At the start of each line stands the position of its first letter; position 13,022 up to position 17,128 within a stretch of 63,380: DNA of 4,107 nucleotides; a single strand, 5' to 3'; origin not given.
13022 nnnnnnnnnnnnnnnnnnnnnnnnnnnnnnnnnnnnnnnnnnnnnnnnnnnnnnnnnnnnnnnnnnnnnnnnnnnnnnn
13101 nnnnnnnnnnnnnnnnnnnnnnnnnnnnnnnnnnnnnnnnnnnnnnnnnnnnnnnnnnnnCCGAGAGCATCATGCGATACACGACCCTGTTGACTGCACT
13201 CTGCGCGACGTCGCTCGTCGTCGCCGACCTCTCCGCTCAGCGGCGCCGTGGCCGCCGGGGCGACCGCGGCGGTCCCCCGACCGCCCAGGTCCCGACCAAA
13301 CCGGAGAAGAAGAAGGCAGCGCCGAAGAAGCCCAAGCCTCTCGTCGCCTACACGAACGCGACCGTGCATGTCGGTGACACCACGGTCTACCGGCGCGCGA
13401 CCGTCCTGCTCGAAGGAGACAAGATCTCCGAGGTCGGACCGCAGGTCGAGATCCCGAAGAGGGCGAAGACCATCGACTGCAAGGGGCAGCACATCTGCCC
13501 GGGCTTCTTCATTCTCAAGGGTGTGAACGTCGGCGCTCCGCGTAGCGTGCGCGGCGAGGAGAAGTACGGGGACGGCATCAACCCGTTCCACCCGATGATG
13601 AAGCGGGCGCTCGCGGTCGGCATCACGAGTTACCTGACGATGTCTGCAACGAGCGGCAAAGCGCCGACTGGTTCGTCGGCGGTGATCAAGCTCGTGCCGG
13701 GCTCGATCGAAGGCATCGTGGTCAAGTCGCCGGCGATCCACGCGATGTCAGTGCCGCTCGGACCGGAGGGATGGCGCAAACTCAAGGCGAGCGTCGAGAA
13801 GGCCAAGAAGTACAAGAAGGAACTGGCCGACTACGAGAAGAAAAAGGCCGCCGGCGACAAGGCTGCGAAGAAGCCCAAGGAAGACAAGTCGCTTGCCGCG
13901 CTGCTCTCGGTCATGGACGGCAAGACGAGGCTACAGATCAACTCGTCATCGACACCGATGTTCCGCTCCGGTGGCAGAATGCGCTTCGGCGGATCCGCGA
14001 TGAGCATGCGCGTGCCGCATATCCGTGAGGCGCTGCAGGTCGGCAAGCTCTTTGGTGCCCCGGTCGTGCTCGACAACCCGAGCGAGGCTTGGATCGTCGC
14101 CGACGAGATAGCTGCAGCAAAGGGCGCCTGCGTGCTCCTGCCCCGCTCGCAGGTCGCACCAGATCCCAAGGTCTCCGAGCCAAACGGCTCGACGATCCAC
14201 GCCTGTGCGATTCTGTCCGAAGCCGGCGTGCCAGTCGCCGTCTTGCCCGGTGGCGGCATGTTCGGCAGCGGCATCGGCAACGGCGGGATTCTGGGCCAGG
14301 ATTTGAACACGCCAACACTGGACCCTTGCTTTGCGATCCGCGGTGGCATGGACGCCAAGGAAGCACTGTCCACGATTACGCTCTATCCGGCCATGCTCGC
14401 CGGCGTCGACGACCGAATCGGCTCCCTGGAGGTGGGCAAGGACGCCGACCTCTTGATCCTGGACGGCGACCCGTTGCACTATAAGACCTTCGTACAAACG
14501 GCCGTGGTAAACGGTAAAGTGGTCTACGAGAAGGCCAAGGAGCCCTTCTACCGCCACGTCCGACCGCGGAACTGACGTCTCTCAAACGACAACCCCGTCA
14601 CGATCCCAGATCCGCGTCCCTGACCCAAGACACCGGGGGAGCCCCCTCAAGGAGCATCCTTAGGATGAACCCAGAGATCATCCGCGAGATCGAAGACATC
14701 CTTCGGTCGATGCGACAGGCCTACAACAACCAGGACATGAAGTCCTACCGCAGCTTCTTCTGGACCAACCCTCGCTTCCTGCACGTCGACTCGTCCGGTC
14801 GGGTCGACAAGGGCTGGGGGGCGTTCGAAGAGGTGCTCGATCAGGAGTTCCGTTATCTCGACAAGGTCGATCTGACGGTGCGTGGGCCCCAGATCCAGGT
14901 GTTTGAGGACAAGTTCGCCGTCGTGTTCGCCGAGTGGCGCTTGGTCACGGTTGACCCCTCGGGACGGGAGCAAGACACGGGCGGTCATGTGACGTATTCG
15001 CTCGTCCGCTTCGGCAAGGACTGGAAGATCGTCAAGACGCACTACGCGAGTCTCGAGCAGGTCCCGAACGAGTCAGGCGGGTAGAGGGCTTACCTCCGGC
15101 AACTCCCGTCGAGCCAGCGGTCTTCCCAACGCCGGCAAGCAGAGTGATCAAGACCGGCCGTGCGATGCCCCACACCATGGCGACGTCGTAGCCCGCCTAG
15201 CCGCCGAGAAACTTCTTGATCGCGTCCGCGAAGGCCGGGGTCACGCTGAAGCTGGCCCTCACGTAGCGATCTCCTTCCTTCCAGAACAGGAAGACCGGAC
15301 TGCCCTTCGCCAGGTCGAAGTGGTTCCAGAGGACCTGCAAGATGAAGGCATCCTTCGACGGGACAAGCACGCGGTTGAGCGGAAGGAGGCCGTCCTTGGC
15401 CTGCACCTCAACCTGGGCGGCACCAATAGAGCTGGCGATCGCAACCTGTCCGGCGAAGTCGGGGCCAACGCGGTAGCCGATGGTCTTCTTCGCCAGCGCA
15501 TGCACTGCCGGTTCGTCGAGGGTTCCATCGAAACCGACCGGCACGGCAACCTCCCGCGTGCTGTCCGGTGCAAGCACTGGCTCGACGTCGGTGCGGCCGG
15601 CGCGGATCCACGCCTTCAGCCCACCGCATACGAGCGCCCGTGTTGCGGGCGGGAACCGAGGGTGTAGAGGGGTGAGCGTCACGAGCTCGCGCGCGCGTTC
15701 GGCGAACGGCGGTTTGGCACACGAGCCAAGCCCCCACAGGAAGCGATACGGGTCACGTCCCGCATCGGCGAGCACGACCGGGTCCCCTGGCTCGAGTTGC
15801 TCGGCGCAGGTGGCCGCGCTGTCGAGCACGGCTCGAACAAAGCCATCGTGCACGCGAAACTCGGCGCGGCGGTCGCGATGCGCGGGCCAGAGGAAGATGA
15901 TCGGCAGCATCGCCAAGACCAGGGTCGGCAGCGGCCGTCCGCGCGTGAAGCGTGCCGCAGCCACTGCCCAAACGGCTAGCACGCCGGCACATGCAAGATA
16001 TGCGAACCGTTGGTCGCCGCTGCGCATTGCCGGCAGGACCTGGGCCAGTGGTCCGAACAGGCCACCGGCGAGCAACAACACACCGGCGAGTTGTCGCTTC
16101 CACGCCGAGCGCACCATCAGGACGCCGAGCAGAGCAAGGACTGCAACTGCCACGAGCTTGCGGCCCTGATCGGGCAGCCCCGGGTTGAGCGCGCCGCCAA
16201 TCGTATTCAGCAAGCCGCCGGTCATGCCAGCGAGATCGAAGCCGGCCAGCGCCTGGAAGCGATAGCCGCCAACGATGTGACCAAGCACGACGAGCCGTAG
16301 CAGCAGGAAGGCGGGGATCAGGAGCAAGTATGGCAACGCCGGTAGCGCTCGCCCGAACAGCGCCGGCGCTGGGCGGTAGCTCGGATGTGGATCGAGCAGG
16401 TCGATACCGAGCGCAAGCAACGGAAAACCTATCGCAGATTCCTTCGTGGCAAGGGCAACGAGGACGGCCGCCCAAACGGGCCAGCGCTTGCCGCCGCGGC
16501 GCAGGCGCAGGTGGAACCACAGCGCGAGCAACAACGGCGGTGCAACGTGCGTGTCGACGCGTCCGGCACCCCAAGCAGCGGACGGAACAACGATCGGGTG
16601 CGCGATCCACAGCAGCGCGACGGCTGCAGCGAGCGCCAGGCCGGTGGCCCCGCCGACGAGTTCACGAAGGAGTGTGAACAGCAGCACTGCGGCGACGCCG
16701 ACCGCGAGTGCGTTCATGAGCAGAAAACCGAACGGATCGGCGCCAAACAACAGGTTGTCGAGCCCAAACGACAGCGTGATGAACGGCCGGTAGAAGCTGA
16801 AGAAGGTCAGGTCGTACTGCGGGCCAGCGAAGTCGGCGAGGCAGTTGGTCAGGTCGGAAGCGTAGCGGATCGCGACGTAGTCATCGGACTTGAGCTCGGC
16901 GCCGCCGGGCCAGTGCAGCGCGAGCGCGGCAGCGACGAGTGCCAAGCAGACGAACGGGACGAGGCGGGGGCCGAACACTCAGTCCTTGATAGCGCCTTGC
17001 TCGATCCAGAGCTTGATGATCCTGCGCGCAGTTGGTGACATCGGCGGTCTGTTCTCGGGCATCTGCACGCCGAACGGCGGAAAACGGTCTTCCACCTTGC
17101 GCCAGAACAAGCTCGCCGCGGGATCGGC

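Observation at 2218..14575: Eight co-directional secreted amidohydrolase-superfamily paralogues (nine modules) in one 12.4-kb translationally coupled array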

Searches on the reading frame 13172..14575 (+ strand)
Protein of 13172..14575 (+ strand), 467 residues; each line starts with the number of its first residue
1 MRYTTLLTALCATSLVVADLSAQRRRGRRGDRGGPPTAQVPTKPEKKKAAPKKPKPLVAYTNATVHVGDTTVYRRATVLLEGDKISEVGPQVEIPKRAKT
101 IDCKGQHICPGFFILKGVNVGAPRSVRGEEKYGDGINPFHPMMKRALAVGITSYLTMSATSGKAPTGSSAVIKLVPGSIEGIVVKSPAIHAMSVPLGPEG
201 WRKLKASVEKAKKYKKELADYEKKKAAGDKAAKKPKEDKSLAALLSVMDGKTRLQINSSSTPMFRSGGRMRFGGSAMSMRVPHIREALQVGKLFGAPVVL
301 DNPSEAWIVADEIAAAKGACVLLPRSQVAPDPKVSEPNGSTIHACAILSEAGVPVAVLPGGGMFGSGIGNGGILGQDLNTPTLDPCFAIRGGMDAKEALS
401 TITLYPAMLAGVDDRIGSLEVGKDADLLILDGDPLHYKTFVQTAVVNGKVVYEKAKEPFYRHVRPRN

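Call 4: search_protein_families(library=pfam, proteins=[window:13172-14575:+], max_evalue=0.01)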
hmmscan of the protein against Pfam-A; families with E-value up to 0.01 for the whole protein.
window:13172-14575:+ (467 aa): 3 families
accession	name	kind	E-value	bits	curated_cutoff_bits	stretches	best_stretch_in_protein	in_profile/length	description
PF01979.26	Amidohydro_1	-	1.1e-12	48.3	25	1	390-447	278-341/345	Amidohydrolase family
PF07969.17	Amidohydro_3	-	4.4e-11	43.4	29.7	1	385-452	399-472/472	Amidohydrolase family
PF22643.2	NagA_N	-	0.00083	19.9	27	1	59-107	3-50/51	NagA composite domain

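Call 5: search_protein_families(library=ncbifam, proteins=[window:13172-14575:+], max_evalue=0.01)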
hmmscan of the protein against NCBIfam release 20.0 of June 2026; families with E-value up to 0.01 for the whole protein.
window:13172-14575:+ (467 aa): 36 families (the best 25 are shown)
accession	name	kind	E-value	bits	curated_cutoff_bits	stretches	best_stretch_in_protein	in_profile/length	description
NF011990.0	PRK15446.2-6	subfamily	4.6e-13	48.6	233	1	393-455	326-386/390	alpha-D-ribose 1-methylphosphonate 5-triphosphate diphosphatase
NF008371.0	PRK11170.1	equivalog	5.4e-12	45.3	483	2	393-451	326-379/382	N-acetylglucosamine-6-phosphate deacetylase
TIGR00221.1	nagA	equivalog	3.3e-11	42.8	225.65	2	395-441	331-377/380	N-acetylglucosamine-6-phosphate deacetylase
NF006056.0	PRK08204.1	subfamily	6.7e-11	41.6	391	2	392-436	341-385/449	hypothetical protein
NF005557.0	PRK07228.1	equivalog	2.3e-10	39.8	522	1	393-453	337-396/445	5'-deoxyadenosine deaminase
TIGR01224.1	hutI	equivalog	2.7e-09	36.4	298.15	2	393-434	314-355/377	imidazolonepropionase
NF011989.0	PRK15446.2-5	equivalog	5e-09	35.4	565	2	61-113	7-57/385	alpha-D-ribose 1-methylphosphonate 5-triphosphate diphosphatase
TIGR02318.1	phosphono_phnM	equivalog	9.4e-09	34.6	390.55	1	391-452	318-376/376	phosphonate metabolism protein PhnM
NF011987.0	PRK15446.2-3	subfamily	1.2e-07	30.9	253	1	390-456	324-388/395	alpha-D-ribose 1-methylphosphonate 5-triphosphate diphosphatase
NF011984.0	PRK15446.1-5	equivalog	3.6e-07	29.3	260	1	391-446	321-373/379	alpha-D-ribose 1-methylphosphonate 5-triphosphate diphosphatase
NF006689.0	PRK09237.1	equivalog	3.6e-07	29.1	371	1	70-112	17-59/383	amidohydrolase/deacetylase family metallohydrolase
NF051886.1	XaaProDiPepCaul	equivalog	4.5e-07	29.2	500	1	389-439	332-382/398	Xaa-Pro dipeptidase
NF006549.0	PRK09045.1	equivalog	4e-06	25.7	540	1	393-436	341-384/444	TRZ/ATZ family hydrolase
NF011986.0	PRK15446.2-2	equivalog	7.6e-06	25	465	1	388-454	317-380/406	alpha-D-ribose 1-methylphosphonate 5-triphosphate diphosphatase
TIGR03178.1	allantoinase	equivalog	1e-05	24.5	357.85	0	73-112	15-53/441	allantoinase AllB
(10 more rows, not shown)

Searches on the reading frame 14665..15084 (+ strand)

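Call 7: search_protein_families(library=pfam, proteins=[window:14665-15084:+], max_evalue=0.001)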
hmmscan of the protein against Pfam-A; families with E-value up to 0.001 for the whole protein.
window:14665-15084:+ (139 aa): 5 families
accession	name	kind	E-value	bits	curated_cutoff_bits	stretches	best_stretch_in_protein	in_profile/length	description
PF13474.12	SnoaL_3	-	1.1e-08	35.8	22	1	9-127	1-116/121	SnoaL-like domain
PF14534.12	DUF4440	-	5.5e-08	33.7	25.2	1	9-122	1-107/107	Domain of unknown function (DUF4440)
PF11533.15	AtzH-like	-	2.5e-05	24.5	27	1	2-130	5-123/126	AtzH-like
PF08332.16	CaMKII_AD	-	3.7e-05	24.3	22.1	1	7-127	3-124/128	Calcium/calmodulin dependent protein kinase II association domain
PF13577.12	SnoaL_4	-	4.1e-05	24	24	1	6-125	6-125/126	SnoaL-like domain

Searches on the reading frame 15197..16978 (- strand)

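Call 7: search_protein_families(library=pfam, proteins=[window:15197-16978:-], max_evalue=0.001)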
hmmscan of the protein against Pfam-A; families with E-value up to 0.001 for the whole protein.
window:15197-16978:- (593 aa): 1 family
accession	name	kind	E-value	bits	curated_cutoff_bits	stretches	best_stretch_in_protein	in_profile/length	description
PF13231.12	PMT_2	-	4.2e-05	24.2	26.1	1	75-180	14-116/160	Dolichyl-phosphate-mannose-protein mannosyltransferase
